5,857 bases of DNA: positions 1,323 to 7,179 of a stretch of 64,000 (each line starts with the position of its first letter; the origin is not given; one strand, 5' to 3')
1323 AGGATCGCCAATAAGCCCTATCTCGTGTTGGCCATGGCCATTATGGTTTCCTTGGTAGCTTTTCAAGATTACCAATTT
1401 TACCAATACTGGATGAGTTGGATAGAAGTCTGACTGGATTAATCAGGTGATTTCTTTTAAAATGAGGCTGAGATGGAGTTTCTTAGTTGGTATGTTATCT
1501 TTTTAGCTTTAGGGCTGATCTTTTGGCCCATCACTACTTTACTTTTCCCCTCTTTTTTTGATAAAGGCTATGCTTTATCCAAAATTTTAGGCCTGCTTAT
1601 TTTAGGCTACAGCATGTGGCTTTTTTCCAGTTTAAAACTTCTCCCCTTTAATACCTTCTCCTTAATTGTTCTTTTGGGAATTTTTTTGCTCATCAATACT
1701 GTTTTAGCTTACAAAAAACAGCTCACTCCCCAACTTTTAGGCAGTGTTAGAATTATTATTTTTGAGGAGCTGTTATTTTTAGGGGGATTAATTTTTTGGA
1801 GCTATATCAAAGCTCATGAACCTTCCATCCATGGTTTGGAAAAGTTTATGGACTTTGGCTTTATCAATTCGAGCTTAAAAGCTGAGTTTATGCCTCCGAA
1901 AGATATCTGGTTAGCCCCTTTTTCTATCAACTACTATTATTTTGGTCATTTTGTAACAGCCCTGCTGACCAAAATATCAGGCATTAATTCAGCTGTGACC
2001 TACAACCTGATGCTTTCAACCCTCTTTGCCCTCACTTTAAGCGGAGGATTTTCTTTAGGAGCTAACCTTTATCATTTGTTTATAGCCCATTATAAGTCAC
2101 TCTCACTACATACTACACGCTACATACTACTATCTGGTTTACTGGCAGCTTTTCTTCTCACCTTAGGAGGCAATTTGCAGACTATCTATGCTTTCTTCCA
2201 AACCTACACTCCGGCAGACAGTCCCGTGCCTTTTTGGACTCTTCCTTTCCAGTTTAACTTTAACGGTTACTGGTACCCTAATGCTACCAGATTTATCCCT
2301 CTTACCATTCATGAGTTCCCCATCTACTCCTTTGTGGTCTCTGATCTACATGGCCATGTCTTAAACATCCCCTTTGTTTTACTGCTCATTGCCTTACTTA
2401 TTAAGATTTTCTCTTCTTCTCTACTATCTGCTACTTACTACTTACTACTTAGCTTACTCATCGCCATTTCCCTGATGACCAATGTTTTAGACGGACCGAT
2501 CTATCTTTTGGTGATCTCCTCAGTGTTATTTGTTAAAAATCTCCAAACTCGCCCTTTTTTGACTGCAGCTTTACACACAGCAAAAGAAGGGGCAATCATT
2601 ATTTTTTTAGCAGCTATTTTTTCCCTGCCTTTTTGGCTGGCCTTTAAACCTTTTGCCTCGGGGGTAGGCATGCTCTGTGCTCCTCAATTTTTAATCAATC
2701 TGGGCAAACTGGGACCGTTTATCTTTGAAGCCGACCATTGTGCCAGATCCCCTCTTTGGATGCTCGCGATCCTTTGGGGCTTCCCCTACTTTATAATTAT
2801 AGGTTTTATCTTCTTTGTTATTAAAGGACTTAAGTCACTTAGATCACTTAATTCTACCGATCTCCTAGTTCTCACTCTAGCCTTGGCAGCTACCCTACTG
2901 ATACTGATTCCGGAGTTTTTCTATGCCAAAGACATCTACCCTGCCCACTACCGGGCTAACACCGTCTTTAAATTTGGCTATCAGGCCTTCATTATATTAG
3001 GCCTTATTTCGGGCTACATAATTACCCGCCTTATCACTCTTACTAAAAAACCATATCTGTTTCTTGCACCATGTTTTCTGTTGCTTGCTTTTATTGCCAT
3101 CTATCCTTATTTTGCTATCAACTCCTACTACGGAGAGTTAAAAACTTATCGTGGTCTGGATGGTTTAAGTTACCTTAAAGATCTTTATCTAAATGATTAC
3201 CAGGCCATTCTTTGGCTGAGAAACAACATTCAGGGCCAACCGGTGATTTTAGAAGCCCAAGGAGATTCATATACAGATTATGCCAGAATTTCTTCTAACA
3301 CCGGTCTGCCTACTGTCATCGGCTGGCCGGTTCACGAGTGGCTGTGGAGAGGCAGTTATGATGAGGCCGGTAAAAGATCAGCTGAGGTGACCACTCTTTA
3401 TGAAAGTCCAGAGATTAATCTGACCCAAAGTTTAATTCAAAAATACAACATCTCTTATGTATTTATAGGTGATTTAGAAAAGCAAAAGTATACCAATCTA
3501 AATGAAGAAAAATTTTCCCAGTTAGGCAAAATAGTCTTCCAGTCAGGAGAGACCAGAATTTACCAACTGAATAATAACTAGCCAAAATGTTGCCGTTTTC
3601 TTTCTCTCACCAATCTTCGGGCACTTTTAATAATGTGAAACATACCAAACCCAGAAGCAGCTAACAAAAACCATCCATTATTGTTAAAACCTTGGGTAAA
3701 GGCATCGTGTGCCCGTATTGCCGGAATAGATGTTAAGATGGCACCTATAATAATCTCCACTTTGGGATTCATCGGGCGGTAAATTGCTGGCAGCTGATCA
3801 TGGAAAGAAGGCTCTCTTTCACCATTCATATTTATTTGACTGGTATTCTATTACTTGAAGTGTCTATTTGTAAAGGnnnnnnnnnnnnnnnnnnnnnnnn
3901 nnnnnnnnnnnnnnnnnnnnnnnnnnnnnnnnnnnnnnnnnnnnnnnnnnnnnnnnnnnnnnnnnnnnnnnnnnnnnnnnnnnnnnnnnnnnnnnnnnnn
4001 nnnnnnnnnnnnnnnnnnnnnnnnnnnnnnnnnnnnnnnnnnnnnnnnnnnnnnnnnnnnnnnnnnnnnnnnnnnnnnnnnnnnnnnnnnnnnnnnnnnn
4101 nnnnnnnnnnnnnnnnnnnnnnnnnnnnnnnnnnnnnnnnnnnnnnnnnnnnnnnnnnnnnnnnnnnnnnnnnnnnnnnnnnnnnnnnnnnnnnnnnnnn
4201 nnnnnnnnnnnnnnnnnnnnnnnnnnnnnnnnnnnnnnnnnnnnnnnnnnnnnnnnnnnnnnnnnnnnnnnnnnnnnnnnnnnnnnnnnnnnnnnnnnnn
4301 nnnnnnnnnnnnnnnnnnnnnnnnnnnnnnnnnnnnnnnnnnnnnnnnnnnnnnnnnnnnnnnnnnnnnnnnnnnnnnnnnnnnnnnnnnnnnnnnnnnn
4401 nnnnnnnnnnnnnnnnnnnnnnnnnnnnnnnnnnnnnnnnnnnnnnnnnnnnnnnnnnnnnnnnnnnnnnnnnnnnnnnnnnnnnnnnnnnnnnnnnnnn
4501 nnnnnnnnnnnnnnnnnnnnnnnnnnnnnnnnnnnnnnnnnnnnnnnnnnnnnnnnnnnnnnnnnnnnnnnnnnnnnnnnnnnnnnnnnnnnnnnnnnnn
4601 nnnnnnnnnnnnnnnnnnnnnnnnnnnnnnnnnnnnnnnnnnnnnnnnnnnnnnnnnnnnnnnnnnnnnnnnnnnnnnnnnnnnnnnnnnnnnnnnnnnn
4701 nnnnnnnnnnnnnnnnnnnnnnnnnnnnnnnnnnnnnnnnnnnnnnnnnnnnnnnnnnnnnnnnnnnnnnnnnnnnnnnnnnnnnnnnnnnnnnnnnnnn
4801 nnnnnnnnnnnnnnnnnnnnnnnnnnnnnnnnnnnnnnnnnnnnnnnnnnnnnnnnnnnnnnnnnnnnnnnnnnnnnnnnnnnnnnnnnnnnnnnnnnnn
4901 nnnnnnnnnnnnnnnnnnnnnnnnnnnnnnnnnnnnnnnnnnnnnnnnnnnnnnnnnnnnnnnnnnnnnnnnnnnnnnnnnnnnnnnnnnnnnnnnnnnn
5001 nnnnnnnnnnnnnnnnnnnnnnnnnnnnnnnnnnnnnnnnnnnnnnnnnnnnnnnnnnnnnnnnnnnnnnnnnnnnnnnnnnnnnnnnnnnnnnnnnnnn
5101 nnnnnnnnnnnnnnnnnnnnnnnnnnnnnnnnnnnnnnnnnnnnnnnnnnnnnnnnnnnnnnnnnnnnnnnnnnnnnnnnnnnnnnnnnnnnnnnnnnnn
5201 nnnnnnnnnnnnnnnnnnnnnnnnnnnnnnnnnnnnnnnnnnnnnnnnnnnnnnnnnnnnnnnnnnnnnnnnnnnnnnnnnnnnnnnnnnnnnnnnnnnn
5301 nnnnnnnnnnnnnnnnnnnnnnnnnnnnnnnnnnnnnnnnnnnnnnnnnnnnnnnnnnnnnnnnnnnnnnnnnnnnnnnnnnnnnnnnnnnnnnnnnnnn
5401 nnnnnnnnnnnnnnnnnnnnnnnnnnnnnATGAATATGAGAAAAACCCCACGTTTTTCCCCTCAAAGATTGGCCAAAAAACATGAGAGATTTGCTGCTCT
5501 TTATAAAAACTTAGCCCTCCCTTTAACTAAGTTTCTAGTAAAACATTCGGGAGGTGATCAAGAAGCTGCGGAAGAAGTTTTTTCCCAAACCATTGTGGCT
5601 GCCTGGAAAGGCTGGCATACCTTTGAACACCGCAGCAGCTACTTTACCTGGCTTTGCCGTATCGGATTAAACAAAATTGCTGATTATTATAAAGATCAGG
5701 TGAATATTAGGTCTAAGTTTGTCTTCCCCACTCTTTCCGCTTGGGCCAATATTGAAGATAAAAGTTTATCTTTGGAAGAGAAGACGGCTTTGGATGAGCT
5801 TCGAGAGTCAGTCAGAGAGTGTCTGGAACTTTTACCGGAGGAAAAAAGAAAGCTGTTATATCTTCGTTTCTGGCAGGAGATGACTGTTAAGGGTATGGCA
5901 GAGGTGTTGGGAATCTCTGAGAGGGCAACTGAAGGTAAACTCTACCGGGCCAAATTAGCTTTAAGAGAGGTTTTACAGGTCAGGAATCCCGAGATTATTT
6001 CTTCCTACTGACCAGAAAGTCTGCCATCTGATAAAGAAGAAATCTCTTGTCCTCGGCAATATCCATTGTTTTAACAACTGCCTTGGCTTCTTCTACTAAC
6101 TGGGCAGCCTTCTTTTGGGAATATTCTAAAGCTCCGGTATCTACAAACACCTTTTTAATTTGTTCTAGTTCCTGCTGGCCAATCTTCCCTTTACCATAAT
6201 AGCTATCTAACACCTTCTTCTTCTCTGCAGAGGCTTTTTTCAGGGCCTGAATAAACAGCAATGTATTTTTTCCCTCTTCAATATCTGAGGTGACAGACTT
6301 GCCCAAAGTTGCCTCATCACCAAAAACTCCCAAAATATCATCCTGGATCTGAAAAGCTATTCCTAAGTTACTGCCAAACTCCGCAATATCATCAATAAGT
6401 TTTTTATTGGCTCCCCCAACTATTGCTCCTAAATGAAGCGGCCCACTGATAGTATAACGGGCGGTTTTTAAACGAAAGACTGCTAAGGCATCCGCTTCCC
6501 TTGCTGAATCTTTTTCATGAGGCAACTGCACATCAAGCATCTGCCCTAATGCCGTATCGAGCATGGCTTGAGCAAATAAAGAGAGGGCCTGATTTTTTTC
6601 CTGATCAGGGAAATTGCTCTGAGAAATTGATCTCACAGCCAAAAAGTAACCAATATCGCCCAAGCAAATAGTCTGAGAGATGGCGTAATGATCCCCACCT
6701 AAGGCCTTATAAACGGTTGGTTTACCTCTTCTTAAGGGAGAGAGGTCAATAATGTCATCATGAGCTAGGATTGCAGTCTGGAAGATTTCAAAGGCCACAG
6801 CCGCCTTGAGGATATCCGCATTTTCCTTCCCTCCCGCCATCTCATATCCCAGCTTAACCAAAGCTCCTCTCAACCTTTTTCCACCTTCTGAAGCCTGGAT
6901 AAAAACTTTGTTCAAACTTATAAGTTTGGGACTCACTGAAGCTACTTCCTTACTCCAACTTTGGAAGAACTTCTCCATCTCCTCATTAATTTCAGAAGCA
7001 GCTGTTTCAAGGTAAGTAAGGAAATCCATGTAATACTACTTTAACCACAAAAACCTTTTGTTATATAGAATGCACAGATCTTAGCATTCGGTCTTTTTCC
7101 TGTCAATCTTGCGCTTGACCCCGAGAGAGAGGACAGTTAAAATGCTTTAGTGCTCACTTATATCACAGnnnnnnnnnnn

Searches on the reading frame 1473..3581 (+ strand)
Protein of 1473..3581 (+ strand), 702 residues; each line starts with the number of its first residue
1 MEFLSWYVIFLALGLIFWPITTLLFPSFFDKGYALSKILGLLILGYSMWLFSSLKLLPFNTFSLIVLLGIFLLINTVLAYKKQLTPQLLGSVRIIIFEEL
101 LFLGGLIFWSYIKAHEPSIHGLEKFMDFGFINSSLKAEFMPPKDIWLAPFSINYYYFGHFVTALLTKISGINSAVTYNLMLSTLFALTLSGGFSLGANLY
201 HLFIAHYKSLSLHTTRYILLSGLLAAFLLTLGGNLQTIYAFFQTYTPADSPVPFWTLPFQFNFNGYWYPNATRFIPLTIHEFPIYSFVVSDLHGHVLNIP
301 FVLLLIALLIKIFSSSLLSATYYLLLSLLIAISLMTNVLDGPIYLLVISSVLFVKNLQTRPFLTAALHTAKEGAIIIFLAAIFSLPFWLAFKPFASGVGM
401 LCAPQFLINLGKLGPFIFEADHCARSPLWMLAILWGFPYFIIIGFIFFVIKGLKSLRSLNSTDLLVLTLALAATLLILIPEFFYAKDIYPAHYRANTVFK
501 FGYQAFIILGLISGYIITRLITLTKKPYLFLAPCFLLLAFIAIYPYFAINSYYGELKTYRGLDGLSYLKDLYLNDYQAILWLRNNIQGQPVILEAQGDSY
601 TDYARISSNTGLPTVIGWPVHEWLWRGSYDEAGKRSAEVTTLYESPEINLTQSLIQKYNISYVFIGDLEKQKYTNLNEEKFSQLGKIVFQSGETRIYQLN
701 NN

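Call 39: search_protein_families(library=pfam, proteins=[window:1473-3581:+], max_evalue=0.01)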
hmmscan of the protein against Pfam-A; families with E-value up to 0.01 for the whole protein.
window:1473-3581:+ (702 aa): 1 family
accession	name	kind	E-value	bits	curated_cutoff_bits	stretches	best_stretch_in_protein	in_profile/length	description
PF10060.15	DUF2298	-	2.1e-92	311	27.8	2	43-451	1-388/488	Uncharacterized membrane protein (DUF2298)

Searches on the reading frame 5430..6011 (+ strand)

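Call 26: search_protein_families(library=pfam, proteins=[window:5430-6011:+], max_evalue=0.001)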
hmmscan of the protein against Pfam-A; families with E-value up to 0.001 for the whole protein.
window:5430-6011:+ (193 aa): 4 families
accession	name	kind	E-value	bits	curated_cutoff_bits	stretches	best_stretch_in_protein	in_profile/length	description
PF08281.18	Sigma70_r4_2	-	7e-12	45.2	25.7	1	126-178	2-54/54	Sigma-70, region 4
PF04542.20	Sigma70_r2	-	7.8e-09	35.7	24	1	31-90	7-68/71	Sigma-70 region 2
PF04545.22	Sigma70_r4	-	9.8e-07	28.6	24.1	1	131-166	1-36/50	Sigma-70, region 4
PF07638.17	Sigma70_ECF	-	9.8e-05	22.8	21.1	1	112-174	114-177/185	ECF sigma factor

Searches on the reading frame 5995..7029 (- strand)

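Call 26: search_protein_families(library=pfam, proteins=[window:5995-7029:-], max_evalue=0.001)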
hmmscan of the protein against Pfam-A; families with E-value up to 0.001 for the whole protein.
window:5995-7029:- (344 aa): 1 family
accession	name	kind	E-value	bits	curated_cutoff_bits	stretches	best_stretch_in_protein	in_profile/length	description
PF00348.22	polyprenyl_synt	-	1.2e-61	208.6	27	1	46-292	11-248/251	Polyprenyl synthetase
